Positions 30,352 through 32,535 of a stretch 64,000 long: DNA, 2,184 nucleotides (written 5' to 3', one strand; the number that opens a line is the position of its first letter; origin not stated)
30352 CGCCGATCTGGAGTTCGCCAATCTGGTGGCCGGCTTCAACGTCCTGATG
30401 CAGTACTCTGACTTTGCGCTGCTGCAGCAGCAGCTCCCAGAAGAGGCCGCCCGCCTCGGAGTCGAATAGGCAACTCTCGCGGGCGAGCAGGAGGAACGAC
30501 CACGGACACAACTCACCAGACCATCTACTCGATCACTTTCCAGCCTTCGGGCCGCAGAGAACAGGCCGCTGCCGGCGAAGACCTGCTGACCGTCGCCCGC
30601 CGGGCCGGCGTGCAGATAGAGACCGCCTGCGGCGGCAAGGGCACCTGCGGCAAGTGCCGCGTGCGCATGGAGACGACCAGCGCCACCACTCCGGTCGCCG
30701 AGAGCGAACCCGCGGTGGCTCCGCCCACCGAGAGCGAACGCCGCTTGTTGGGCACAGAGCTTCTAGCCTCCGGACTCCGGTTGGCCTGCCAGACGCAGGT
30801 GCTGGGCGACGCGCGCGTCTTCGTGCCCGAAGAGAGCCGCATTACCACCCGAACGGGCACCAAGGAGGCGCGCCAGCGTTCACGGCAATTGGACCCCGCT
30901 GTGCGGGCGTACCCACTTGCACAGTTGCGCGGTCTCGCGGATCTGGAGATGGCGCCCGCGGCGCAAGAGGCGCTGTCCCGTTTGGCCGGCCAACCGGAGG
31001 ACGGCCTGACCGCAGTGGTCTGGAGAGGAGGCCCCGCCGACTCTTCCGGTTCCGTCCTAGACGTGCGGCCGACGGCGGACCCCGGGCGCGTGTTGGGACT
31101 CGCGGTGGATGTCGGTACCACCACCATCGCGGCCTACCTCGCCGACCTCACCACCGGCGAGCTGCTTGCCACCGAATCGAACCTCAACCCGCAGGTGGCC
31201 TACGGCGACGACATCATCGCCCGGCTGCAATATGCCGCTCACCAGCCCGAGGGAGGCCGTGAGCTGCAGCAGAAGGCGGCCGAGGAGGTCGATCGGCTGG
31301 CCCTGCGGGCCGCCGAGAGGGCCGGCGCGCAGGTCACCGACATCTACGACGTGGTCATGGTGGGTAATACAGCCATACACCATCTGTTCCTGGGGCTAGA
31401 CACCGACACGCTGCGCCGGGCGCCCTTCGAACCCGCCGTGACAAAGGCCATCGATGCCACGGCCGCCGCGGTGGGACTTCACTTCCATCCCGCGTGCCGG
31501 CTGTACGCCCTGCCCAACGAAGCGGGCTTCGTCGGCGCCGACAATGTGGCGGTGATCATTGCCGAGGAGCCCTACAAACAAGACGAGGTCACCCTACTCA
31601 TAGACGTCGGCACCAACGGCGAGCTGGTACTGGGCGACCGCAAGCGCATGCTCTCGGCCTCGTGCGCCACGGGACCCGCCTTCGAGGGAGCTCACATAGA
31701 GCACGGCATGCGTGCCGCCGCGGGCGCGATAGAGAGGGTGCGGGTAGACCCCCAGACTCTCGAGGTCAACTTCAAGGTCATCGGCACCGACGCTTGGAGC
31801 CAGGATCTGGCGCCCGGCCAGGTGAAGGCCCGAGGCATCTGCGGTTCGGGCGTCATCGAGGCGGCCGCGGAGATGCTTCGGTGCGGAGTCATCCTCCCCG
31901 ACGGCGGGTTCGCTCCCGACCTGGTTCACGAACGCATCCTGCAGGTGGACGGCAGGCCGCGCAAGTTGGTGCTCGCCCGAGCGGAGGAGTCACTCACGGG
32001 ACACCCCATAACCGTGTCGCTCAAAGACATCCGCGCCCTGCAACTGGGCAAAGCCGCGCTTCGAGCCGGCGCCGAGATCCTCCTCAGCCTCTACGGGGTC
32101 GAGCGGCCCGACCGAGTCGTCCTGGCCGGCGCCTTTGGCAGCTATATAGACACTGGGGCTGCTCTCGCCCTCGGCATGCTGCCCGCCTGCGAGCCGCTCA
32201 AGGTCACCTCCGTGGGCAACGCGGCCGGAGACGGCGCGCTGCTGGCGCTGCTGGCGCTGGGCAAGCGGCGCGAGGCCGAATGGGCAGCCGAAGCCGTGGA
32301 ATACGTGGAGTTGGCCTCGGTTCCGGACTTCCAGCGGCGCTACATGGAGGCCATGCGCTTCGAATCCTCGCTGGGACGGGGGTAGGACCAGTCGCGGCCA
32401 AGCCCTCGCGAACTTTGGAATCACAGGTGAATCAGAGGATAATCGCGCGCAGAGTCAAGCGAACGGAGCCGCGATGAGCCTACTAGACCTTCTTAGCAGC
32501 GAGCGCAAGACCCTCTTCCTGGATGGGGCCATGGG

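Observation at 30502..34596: RACo-type corrinoid activase, Hcy-methyltransferase-domain protein and GcvT-family folate enzyme in one gene string. This is a candidate methyl-supply and activation module for HgcA.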

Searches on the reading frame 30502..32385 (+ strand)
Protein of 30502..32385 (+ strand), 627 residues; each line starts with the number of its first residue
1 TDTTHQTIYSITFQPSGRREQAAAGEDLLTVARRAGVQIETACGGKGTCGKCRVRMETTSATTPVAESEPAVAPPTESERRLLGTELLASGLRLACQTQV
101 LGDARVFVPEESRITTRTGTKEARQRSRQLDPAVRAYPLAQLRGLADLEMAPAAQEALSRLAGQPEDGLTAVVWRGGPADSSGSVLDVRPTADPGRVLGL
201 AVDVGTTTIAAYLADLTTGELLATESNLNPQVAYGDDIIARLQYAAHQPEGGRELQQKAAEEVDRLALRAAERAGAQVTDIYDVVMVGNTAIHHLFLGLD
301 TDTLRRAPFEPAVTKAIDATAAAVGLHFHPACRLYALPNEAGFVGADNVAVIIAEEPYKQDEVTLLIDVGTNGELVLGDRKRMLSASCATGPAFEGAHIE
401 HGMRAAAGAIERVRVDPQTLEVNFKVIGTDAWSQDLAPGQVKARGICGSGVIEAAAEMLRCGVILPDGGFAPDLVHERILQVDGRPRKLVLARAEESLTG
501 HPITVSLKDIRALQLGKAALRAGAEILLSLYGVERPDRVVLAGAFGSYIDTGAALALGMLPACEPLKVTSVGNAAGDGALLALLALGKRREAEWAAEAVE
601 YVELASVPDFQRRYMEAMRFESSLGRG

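Call 8: search_protein_families(library=pfam, proteins=[window:30502-32385:+])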
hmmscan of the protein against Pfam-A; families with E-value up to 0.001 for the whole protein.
window:30502-32385:+ (627 aa): 3 families
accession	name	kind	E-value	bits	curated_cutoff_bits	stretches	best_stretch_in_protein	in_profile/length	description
PF14574.11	RACo_C_ter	-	5.4e-80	268.7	27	1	362-621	1-250/261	C-terminal domain of RACo the ASKHA domain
PF17651.6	Raco_middle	-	1.7e-50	171.3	26.8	1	198-356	1-159/163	RACo middle region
PF00111.32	Fer2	-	1.6e-09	38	21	1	12-100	2-76/77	2Fe-2S iron-sulfur cluster binding domain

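Call 9: search_protein_families(library=ncbifam, proteins=[window:30502-32385:+])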
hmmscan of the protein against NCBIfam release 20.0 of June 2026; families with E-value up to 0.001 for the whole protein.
window:30502-32385:+ (627 aa): 5 families
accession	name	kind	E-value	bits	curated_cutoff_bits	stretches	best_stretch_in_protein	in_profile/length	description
NF040756.1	corr_regen_AcsV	exception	1.6e-111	373.6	800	2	181-616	193-619/632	corrinoid activation/regeneration protein AcsV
TIGR04270.1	Rama_corrin_act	subfamily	1.5e-28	99.4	500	1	199-579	2-373/534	methylamine methyltransferase corrinoid protein reductive activase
TIGR01941.1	nqrF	equivalog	6e-10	38.6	295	1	18-111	42-123/405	NADH:ubiquinone reductase (Na(+)-transporting) subunit F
NF058606.1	GlBtMonoRdsGbcB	equivalog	7.1e-05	21.9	500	1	4-58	273-326/362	glycine betaine monooxygenase reductase subunit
TIGR02007.1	fdx_isc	equivalog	0.00018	21.6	132.1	1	12-57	10-55/110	ISC system 2Fe-2S type ferredoxin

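Call 14: find_homologous_proteins(query=window:30502-32385:+, max_evalue=1e-20)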
Query window:30502-32385:+ (627 aa): 7391 proteins with E <= 1e-20 among 8000 candidates; the best 120 are listed.
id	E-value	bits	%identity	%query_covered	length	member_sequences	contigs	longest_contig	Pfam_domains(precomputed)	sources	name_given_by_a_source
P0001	0.0e+0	1284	100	94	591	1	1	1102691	PF17651.7,PF14574.12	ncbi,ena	-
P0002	0.0e+0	1088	81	99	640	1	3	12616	PF00111.33,PF17651.7,PF14574.12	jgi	jgi:uncharacterized 2Fe-2S/4Fe-4S cluster protein (DUF4445 family)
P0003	0.0e+0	1064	80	99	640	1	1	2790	PF00111.33,PF17651.7,PF14574.12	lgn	-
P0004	9.0e-294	994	74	99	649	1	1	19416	PF00111.33,PF17651.7,PF14574.12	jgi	jgi:uncharacterized 2Fe-2S/4Fe-4S cluster protein (DUF4445 family)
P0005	2.0e-280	950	76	93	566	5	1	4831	PF17651.7,PF14574.12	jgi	jgi:uncharacterized 2Fe-2S/4Fe-4S cluster protein (DUF4445 family)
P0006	7.2e-275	931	76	93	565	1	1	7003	PF17651.7,PF14574.12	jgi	jgi:uncharacterized 2Fe-2S/4Fe-4S cluster protein (DUF4445 family)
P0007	2.6e-260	883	70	94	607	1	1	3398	PF17651.7,PF14574.12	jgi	jgi:uncharacterized 2Fe-2S/4Fe-4S cluster protein (DUF4445 family)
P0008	9.9e-259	878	66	98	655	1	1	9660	PF00111.33,PF17651.7,PF14574.12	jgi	jgi:uncharacterized 2Fe-2S/4Fe-4S cluster protein (DUF4445 family)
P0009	3.9e-258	876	68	98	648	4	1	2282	PF00111.33,PF17651.7,PF14574.12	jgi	-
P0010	6.4e-257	872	74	87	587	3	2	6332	PF17651.7,PF14574.12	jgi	jgi:uncharacterized 2Fe-2S/4Fe-4S cluster protein (DUF4445 family)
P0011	2.0e-256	870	66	99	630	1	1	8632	PF00111.33,PF17651.7,PF14574.12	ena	-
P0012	4.0e-247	840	63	98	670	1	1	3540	PF00111.33,PF17651.7,PF14574.12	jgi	-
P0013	4.2e-245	833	65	94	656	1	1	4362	PF17651.7,PF14574.12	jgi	jgi:uncharacterized 2Fe-2S/4Fe-4S cluster protein (DUF4445 family)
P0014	2.9e-243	827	70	88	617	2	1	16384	PF17651.7,PF14574.12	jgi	jgi:uncharacterized 2Fe-2S/4Fe-4S cluster protein (DUF4445 family)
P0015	2.2e-242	824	71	88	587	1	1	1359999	PF17651.7,PF14574.12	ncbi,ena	-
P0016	1.8e-238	811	62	98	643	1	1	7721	PF17650.7,PF00111.33,PF17651.7,PF14574.12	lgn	-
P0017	1.6e-235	801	61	98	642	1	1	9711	PF17650.7,PF00111.33,PF17651.7,PF14574.12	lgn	-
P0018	3.8e-234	797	61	98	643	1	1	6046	PF17650.7,PF00111.33,PF17651.7,PF14574.12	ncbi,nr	ncbi:MAG: DUF4445 domain-containing protein [Thermoleophilia bacterium]|nr:DUF4445 domain-containing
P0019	1.4e-231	788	60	98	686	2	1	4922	PF17650.7,PF00111.33,PF17651.7,PF14574.12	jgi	-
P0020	9.6e-231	786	69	85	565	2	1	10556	PF17651.7,PF14574.12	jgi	-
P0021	5.6e-230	783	61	98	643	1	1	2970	PF17650.7,PF13510.12,PF00111.33,PF17651.7,PF14574.12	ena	-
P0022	2.3e-229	781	61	98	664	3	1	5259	PF17650.7,PF00111.33,PF17651.7,PF14574.12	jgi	jgi:uncharacterized 2Fe-2S/4Fe-4S cluster protein (DUF4445 family)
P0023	9.0e-229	779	60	98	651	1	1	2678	PF17650.7,PF00111.33,PF17651.7,PF14574.12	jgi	jgi:uncharacterized 2Fe-2S/4Fe-4S cluster protein (DUF4445 family)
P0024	1.6e-228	778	79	72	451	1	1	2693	PF17651.7,PF14574.12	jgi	jgi:uncharacterized 2Fe-2S/4Fe-4S cluster protein (DUF4445 family)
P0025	1.1e-226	772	58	99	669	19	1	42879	PF17650.7,PF00111.33,PF17651.7,PF14574.12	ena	-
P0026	1.4e-226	772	61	98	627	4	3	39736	PF17650.7,PF00111.33,PF17651.7,PF14574.12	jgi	jgi:uncharacterized 2Fe-2S/4Fe-4S cluster protein (DUF4445 family)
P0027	4.2e-226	770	60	98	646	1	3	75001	PF17650.7,PF00111.33,PF17651.7,PF14574.12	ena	-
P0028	2.9e-225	768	60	98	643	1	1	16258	PF17650.7,PF00111.33,PF17651.7,PF14574.12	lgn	-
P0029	5.8e-225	767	60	98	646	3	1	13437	PF17650.7,PF00111.33,PF17651.7,PF14574.12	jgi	-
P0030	1.4e-224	765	60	98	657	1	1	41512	PF17650.7,PF00111.33,PF17651.7,PF14574.12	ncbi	ncbi:MAG: ASKHA domain-containing protein [bacterium]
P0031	1.7e-224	765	60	98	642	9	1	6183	PF17650.7,PF00111.33,PF17651.7,PF14574.12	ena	-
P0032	1.8e-224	765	61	98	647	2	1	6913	PF17650.7,PF00111.33,PF17651.7,PF14574.12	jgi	jgi:uncharacterized 2Fe-2S/4Fe-4S cluster protein (DUF4445 family)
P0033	6.6e-224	763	61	97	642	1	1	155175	PF17650.7,PF00111.33,PF17651.7,PF14574.12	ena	-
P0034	8.8e-224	763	59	98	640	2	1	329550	PF17650.7,PF00111.33,PF17651.7,PF14574.12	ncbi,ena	-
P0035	1.3e-223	762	60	97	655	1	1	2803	PF17650.7,PF00111.33,PF17651.7,PF14574.12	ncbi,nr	ncbi:MAG: DUF4445 domain-containing protein [Thermoleophilia bacterium]|nr:DUF4445 domain-containing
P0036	1.6e-223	762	58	98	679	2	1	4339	PF17650.7,PF00111.33,PF17651.7,PF14574.12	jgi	-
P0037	2.2e-223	761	60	89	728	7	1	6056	PF17650.7,PF00111.33,PF17651.7,PF14574.12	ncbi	-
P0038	2.7e-223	761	60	98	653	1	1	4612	PF17650.7,PF00111.33,PF17651.7,PF14574.12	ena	-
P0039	3.1e-223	761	60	98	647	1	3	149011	PF17650.7,PF00111.33,PF17651.7,PF14574.12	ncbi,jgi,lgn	jgi:uncharacterized 2Fe-2S/4Fe-4S cluster protein (DUF4445 family)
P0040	3.2e-223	761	60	97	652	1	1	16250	PF17650.7,PF00111.33,PF17651.7,PF14574.12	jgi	jgi:uncharacterized 2Fe-2S/4Fe-4S cluster protein (DUF4445 family)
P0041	3.6e-223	761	59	98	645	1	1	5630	PF17650.7,PF00111.33,PF17651.7,PF14574.12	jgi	jgi:uncharacterized 2Fe-2S/4Fe-4S cluster protein (DUF4445 family)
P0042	4.9e-223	760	59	98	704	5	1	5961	PF17650.7,PF00111.33,PF17651.7,PF14574.12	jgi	jgi:uncharacterized 2Fe-2S/4Fe-4S cluster protein (DUF4445 family)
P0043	6.1e-223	760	58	99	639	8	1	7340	PF17650.7,PF00111.33,PF17651.7,PF14574.12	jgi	-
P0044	1.8e-222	758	59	99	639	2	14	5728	PF17650.7,PF00111.33,PF17651.7,PF14574.12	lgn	-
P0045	2.6e-222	758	60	98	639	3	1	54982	PF17650.7,PF00111.33,PF17651.7,PF14574.12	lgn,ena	-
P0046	2.9e-222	758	60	98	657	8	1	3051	PF17650.7,PF00111.33,PF17651.7,PF14574.12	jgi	jgi:uncharacterized 2Fe-2S/4Fe-4S cluster protein (DUF4445 family)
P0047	3.4e-222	757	60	97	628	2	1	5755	PF17650.7,PF00111.33,PF17651.7,PF14574.12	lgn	-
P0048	4.0e-222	757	60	98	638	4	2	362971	PF17650.7,PF00111.33,PF17651.7,PF14574.12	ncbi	-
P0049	5.9e-222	757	59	98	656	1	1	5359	PF17650.7,PF00111.33,PF17651.7,PF14574.12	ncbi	-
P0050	9.4e-222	756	60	98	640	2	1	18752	PF17650.7,PF00111.33,PF17651.7,PF14574.12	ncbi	-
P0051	1.0e-221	756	59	98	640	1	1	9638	PF17650.7,PF00111.33,PF17651.7,PF14574.12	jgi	jgi:uncharacterized 2Fe-2S/4Fe-4S cluster protein (DUF4445 family)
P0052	1.7e-221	755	62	93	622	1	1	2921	PF17650.7,PF17651.7,PF14574.12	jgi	-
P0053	2.3e-221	755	59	98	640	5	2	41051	PF17650.7,PF00111.33,PF17651.7,PF14574.12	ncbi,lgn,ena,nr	ncbi:MAG: DUF4445 domain-containing protein [Actinobacteria bacterium]|nr:DUF4445 domain-containing 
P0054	3.0e-221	754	59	98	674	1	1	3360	PF17650.7,PF00111.33,PF17651.7,PF14574.12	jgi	jgi:uncharacterized 2Fe-2S/4Fe-4S cluster protein (DUF4445 family)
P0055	3.4e-221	754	60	98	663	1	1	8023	PF17650.7,PF00111.33,PF17651.7,PF14574.12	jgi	jgi:uncharacterized 2Fe-2S/4Fe-4S cluster protein (DUF4445 family)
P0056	7.1e-221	753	60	97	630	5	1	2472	PF17650.7,PF00111.33,PF17651.7,PF14574.12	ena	-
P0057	1.2e-220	752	59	98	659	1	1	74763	PF17650.7,PF00111.33,PF17651.7,PF14574.12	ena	-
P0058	3.1e-220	751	59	99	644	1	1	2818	PF17650.7,PF00111.33,PF17651.7,PF14574.12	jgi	jgi:uncharacterized 2Fe-2S/4Fe-4S cluster protein (DUF4445 family)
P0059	3.5e-220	751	60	98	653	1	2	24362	PF17650.7,PF00111.33,PF17651.7,PF14574.12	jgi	jgi:uncharacterized 2Fe-2S/4Fe-4S cluster protein (DUF4445 family)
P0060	2.6e-219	748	59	99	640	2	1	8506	PF17650.7,PF00111.33,PF17651.7,PF14574.12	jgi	jgi:uncharacterized 2Fe-2S/4Fe-4S cluster protein (DUF4445 family)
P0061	7.5e-219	746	59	98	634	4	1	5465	PF17650.7,PF00111.33,PF17651.7,PF14574.12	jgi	jgi:uncharacterized 2Fe-2S/4Fe-4S cluster protein (DUF4445 family)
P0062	3.0e-218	744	58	98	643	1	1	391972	PF17650.7,PF00111.33,PF17651.7,PF14574.12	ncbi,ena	-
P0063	3.6e-218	744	59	98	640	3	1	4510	PF17650.7,PF00111.33,PF17651.7,PF14574.12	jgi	-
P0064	1.1e-217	743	58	98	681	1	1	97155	PF17650.7,PF00111.33,PF17651.7,PF14574.12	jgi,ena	-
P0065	2.1e-217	742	59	98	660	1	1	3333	PF17650.7,PF00111.33,PF17651.7,PF14574.12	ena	-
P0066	2.1e-217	742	58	98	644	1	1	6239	PF17650.7,PF00111.33,PF17651.7,PF14574.12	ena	-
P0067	2.8e-217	741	59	97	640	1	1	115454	PF17650.7,PF00111.33,PF17651.7,PF14574.12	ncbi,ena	-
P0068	3.1e-217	741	58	98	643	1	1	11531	PF17650.7,PF00111.33,PF17651.7,PF14574.12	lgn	-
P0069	2.6e-216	738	58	99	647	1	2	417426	PF17650.7,PF00111.33,PF17651.7,PF14574.12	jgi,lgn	-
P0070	9.3e-216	736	58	98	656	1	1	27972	PF17650.7,PF00111.33,PF17651.7,PF14574.12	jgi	jgi:uncharacterized 2Fe-2S/4Fe-4S cluster protein (DUF4445 family)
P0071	1.2e-215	736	59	95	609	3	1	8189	PF17650.7,PF00111.33,PF17651.7,PF14574.12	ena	-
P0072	1.5e-215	735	58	98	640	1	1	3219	PF17650.7,PF00111.33,PF17651.7,PF14574.12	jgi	jgi:uncharacterized 2Fe-2S/4Fe-4S cluster protein (DUF4445 family)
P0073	3.0e-215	734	58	98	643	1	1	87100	PF17650.7,PF00111.33,PF17651.7,PF14574.12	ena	-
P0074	3.9e-215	734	60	94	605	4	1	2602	PF17650.7,PF00111.33,PF17651.7,PF14574.12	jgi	-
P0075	7.8e-215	733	58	98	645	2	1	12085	PF17650.7,PF00111.33,PF17651.7,PF14574.12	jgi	jgi:uncharacterized 2Fe-2S/4Fe-4S cluster protein (DUF4445 family)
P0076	8.8e-215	733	58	97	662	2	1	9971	PF17650.7,PF00111.33,PF17651.7,PF14574.12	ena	-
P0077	1.4e-214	732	58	98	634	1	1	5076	PF17650.7,PF00111.33,PF17651.7,PF14574.12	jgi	jgi:uncharacterized 2Fe-2S/4Fe-4S cluster protein (DUF4445 family)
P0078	1.4e-214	732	58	98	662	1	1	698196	PF17650.7,PF00111.33,PF17651.7,PF14574.12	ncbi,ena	-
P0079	1.6e-214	732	57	98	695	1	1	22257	PF17650.7,PF00111.33,PF17651.7,PF14574.12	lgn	-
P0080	2.7e-214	731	59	97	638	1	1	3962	PF17650.7,PF00111.33,PF17651.7,PF14574.12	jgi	jgi:uncharacterized 2Fe-2S/4Fe-4S cluster protein (DUF4445 family)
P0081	3.1e-214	731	57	97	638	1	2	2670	PF17650.7,PF00111.33,PF17651.7,PF14574.12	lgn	-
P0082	3.6e-214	731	59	97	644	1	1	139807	PF17650.7,PF00111.33,PF17651.7,PF14574.12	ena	-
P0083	6.9e-214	730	58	98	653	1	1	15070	PF17650.7,PF00111.33,PF17651.7,PF14574.12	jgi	jgi:uncharacterized 2Fe-2S/4Fe-4S cluster protein (DUF4445 family)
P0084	7.7e-214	730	59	98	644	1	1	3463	PF17650.7,PF00111.33,PF17651.7,PF14574.12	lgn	-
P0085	8.5e-214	730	59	99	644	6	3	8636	PF17650.7,PF00111.33,PF17651.7,PF14574.12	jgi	jgi:uncharacterized 2Fe-2S/4Fe-4S cluster protein (DUF4445 family)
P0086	1.2e-213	729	58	97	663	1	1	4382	PF17650.7,PF00111.33,PF17651.7,PF14574.12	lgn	-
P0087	1.5e-213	729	60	95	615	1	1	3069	PF17650.7,PF00111.33,PF17651.7,PF14574.12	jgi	jgi:uncharacterized 2Fe-2S/4Fe-4S cluster protein (DUF4445 family)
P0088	3.1e-213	728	58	98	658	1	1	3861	PF17650.7,PF00111.33,PF17651.7,PF14574.12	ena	-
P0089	6.1e-213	727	58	98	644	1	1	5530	PF17650.7,PF00111.33,PF17651.7,PF14574.12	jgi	jgi:uncharacterized 2Fe-2S/4Fe-4S cluster protein (DUF4445 family)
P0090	7.5e-213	727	58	98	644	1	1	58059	PF17650.7,PF00111.33,PF17651.7,PF14574.12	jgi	jgi:uncharacterized 2Fe-2S/4Fe-4S cluster protein (DUF4445 family)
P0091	1.2e-212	726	58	98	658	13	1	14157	PF17650.7,PF00111.33,PF17651.7,PF14574.12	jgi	-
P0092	1.9e-212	725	57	98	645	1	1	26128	PF17650.7,PF00111.33,PF17651.7,PF14574.12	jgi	jgi:uncharacterized 2Fe-2S/4Fe-4S cluster protein (DUF4445 family)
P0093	6.6e-212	723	58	98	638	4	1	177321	PF17650.7,PF00111.33,PF17651.7,PF14574.12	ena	-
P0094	1.1e-211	723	57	97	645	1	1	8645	PF17650.7,PF00111.33,PF17651.7,PF14574.12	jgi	jgi:uncharacterized 2Fe-2S/4Fe-4S cluster protein (DUF4445 family)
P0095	1.4e-211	722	58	97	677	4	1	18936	PF17650.7,PF00111.33,PF17651.7,PF14574.12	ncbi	-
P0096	1.6e-211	722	58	97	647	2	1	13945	PF17650.7,PF00111.33,PF17651.7,PF14574.12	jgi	jgi:uncharacterized 2Fe-2S/4Fe-4S cluster protein (DUF4445 family)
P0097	4.5e-211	721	58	98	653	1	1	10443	PF17650.7,PF00111.33,PF17651.7,PF14574.12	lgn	-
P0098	7.9e-211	720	57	98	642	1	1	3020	PF17650.7,PF00111.33,PF17651.7,PF14574.12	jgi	jgi:uncharacterized 2Fe-2S/4Fe-4S cluster protein (DUF4445 family)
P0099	8.4e-211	720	57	99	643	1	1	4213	PF17650.7,PF00111.33,PF17651.7,PF14574.12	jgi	jgi:uncharacterized 2Fe-2S/4Fe-4S cluster protein (DUF4445 family)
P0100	1.8e-210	719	57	98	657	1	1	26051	PF17650.7,PF00111.33,PF17651.7,PF14574.12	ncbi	-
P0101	2.1e-210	718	58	98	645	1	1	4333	PF17650.7,PF00111.33,PF17651.7,PF14574.12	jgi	jgi:uncharacterized 2Fe-2S/4Fe-4S cluster protein (DUF4445 family)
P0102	7.0e-210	717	58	98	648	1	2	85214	PF17650.7,PF00111.33,PF17651.7,PF14574.12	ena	-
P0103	7.2e-210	717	57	98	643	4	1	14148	PF17650.7,PF00111.33,PF17651.7,PF14574.12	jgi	jgi:uncharacterized 2Fe-2S/4Fe-4S cluster protein (DUF4445 family)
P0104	1.0e-209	716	58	99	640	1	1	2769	PF17650.7,PF00111.33,PF17651.7,PF14574.12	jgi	-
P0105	1.6e-209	716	76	68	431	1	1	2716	PF17651.7,PF14574.12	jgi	jgi:uncharacterized 2Fe-2S/4Fe-4S cluster protein (DUF4445 family)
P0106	3.0e-209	715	57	98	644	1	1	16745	PF17650.7,PF00111.33,PF17651.7,PF14574.12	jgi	jgi:uncharacterized 2Fe-2S/4Fe-4S cluster protein (DUF4445 family)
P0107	4.3e-209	714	55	98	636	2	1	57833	PF17650.7,PF00111.33,PF17651.7,PF14574.12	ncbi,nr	ncbi:MAG: ASKHA domain-containing protein [Thermoleophilia bacterium]|nr:ASKHA domain-containing pro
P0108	5.8e-209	714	58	94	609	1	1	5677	PF17650.7,PF17651.7,PF14574.12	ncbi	-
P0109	6.3e-209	714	58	93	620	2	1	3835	PF17650.7,PF17651.7,PF14574.12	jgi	jgi:uncharacterized 2Fe-2S/4Fe-4S cluster protein (DUF4445 family)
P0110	9.2e-209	713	58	98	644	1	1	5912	PF17650.7,PF00111.33,PF17651.7,PF14574.12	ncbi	-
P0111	1.3e-208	713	57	99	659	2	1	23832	PF17650.7,PF00111.33,PF17651.7,PF14574.12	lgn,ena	-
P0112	1.6e-207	709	58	98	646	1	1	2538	PF17650.7,PF00111.33,PF17651.7,PF14574.12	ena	-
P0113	2.7e-206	705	57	98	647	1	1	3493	PF17650.7,PF00111.33,PF17651.7,PF14574.12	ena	-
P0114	8.1e-206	703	61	87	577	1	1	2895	PF17650.7,PF17651.7,PF14574.12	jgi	jgi:uncharacterized 2Fe-2S/4Fe-4S cluster protein (DUF4445 family)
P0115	8.6e-205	700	56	98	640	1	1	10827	PF17650.7,PF00111.33,PF17651.7,PF14574.12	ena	-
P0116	1.2e-202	693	58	93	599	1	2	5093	PF17650.7,PF17651.7,PF14574.12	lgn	-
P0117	2.0e-201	689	59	88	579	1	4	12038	PF17650.7,PF17651.7,PF14574.12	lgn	-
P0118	3.0e-201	688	60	92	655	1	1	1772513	PF17650.7,PF00111.33,PF17651.7,PF14574.12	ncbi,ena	-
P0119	2.4e-199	682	60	86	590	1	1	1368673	PF17650.7,PF17651.7,PF14574.12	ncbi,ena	-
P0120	1.6e-197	676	60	86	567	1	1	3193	PF17650.7,PF17651.7,PF14574.12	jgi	jgi:uncharacterized 2Fe-2S/4Fe-4S cluster protein (DUF4445 family)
